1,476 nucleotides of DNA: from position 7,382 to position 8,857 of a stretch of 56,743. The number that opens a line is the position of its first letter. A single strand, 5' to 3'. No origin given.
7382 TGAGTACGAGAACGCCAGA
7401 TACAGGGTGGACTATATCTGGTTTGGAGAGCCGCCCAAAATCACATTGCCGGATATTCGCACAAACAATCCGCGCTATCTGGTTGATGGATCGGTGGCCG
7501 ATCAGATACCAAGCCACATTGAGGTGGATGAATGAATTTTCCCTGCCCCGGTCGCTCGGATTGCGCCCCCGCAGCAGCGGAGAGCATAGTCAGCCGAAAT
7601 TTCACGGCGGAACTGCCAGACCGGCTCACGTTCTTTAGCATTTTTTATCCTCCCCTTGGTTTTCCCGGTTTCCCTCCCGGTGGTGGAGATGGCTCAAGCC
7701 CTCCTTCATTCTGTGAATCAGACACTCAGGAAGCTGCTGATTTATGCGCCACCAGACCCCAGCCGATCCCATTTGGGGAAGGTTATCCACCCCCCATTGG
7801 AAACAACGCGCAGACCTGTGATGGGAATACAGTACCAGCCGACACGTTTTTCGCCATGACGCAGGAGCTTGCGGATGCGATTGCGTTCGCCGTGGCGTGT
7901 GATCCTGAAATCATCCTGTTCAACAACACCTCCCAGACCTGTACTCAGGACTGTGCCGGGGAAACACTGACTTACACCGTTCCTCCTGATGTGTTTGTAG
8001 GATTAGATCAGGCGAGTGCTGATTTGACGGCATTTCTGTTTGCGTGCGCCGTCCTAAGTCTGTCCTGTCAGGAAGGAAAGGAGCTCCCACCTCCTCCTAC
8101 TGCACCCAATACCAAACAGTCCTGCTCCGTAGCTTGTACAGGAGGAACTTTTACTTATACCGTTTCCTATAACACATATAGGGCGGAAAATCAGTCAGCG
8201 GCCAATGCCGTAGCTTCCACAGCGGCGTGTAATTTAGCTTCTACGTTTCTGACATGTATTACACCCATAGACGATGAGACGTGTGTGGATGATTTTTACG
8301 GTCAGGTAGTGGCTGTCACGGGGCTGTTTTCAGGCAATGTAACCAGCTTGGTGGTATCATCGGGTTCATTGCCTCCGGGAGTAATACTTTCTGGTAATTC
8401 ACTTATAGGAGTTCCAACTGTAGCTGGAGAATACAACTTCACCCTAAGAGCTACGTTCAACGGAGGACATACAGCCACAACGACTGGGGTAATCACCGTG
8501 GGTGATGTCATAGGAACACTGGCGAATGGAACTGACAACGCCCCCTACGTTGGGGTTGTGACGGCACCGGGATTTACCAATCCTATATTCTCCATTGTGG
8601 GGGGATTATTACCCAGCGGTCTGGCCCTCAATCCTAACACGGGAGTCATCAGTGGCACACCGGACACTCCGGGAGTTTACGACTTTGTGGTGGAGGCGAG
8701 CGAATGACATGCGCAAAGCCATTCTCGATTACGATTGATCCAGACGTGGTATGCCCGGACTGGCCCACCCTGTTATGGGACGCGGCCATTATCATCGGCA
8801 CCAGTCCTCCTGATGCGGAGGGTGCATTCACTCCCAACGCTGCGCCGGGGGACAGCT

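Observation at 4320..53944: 11-mer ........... marks operon starts about 30 nt from start codons (candidate leaderless units)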

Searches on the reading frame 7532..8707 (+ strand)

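Call 33: search_protein_families(library=pfam, max_evalue=0.01, proteins=[window:7532-8707:+])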
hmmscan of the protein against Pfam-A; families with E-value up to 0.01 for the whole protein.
window:7532-8707:+ (391 aa): 2 families
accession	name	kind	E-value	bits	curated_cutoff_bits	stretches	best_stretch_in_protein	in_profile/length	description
PF05345.18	He_PIG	-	2.1e-12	47.8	24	2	334-390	14-80/96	Putative Ig domain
PF19404.4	DUF5977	-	5.2e-07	30.6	25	1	194-231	11-49/65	Family of unknown function (DUF5977)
